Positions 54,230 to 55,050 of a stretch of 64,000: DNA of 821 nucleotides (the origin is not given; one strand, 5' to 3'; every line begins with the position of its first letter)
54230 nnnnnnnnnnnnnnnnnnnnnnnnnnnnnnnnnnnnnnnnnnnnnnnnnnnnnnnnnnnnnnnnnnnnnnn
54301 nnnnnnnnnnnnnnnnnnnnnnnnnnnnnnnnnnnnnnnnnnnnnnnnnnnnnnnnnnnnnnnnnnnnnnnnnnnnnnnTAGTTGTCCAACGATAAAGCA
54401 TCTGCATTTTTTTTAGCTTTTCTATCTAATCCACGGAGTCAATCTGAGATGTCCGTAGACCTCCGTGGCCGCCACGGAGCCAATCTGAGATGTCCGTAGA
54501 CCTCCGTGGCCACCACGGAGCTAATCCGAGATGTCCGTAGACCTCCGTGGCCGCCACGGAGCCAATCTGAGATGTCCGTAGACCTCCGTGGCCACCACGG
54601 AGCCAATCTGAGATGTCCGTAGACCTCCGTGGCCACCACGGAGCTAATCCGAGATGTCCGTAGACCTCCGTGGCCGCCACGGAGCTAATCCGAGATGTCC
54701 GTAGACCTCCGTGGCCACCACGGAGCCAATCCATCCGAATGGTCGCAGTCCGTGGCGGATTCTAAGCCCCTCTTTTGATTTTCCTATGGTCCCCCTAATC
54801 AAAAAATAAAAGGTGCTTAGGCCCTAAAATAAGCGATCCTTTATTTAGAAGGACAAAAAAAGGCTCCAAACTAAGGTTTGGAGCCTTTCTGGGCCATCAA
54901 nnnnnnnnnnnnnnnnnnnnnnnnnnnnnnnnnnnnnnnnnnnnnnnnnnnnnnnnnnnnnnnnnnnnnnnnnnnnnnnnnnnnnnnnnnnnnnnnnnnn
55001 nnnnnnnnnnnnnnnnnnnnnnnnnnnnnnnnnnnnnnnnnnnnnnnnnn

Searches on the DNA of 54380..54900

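Call 16: search_rna_families(source=window, start=54380, end=54900, threshold=evalue, max_evalue=10)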
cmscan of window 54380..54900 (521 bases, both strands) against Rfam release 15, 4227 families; matches with E-value up to 10: 11.
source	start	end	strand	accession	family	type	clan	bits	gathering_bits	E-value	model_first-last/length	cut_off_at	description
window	54503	54559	-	RF03863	mir-1258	Gene; miRNA;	-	23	74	0.087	1-72/72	no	mir-1258 microRNA precursor family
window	54626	54682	-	RF03863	mir-1258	Gene; miRNA;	-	23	74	0.087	1-72/72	no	mir-1258 microRNA precursor family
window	54853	54890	-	RF00489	ctRNA_p42d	Gene; antisense;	-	22.2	50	0.024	1-46/46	no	ctRNA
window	54627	54683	+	RF03863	mir-1258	Gene; miRNA;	-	20.7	74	0.32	1-72/72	no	mir-1258 microRNA precursor family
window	54504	54560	+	RF03863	mir-1258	Gene; miRNA;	-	20.7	74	0.32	1-72/72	no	mir-1258 microRNA precursor family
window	54437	54618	-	RF04223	MIR2619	Gene; miRNA;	-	18.1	113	0.079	1-202/202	no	MIR2619 microRNA precursor family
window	54853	54890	-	RF04343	Plastid-psbA-2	Cis-reg;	CL00153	17.8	55.8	1.3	1-60/60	no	Plastid-psbA-2 3UTR RNA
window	54846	54900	-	RF02362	Yfr10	Gene; sRNA;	-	17.2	43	7.4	24-78/78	5'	Cyanobacterial functional RNA 10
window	54543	54602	-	RF00680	mir-224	Gene; miRNA;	-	15.7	70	4.2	1-81/81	no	mir-224 microRNA precursor family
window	54805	54887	-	RF01770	rimP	Cis-reg; leader;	-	15.7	47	7.4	34-102/102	no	Gammaprotebacteria rimP leader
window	54845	54883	-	RF02401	ClpQY_promoter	Cis-reg;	-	14.6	42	1.1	1-39/57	no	ClpQY promoter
